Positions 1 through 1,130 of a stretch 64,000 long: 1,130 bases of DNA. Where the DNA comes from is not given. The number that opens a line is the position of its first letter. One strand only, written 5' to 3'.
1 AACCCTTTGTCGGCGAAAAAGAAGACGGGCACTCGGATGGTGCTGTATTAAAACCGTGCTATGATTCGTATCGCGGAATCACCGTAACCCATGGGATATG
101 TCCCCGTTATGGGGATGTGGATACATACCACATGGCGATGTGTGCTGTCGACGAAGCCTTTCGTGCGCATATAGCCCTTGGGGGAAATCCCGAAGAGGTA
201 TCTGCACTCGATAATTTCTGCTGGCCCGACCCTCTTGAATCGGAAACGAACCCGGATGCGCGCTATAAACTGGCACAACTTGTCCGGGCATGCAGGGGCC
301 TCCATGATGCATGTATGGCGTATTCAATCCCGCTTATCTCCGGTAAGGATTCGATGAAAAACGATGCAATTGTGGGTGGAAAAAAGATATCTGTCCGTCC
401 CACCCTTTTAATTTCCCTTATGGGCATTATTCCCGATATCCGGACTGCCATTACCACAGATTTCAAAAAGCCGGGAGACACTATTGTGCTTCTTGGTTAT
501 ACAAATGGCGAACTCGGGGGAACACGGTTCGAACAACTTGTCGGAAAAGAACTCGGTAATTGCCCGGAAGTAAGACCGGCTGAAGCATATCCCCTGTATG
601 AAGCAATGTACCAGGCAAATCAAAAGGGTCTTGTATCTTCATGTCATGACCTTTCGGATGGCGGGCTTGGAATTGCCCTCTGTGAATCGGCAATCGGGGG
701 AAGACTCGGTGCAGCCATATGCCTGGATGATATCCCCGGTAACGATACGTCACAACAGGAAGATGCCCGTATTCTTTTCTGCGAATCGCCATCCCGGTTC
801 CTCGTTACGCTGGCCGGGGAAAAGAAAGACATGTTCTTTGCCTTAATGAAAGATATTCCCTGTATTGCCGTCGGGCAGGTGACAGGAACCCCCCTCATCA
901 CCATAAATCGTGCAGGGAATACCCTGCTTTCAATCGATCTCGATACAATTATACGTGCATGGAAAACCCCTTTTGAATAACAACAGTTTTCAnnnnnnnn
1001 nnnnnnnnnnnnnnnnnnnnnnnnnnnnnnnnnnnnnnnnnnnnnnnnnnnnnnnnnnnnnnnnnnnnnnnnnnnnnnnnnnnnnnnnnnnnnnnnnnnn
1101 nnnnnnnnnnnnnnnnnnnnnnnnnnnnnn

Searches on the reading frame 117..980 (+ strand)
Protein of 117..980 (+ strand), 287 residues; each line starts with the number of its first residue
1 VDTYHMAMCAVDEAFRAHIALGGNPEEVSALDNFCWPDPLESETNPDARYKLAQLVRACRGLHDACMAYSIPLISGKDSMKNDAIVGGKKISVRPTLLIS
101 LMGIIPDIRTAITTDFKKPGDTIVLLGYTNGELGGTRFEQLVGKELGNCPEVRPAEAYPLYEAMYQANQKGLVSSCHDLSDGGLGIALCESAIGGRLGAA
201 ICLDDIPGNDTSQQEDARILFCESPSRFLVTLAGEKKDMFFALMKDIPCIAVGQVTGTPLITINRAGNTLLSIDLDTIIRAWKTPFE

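Call 18: search_protein_families(library=pfam, proteins=[window:117-980:+], max_evalue=0.001)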
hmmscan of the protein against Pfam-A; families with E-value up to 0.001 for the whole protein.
window:117-980:+ (287 aa): 2 families
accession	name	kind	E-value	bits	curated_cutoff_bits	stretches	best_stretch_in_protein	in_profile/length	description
PF02769.27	AIRS_C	-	2e-19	70.7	23.1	1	118-259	1-149/156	AIR synthase related protein, C-terminal domain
PF00586.29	AIRS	-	1.2e-05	26.2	24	1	1-86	30-97/112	AIR synthase related protein, N-terminal domain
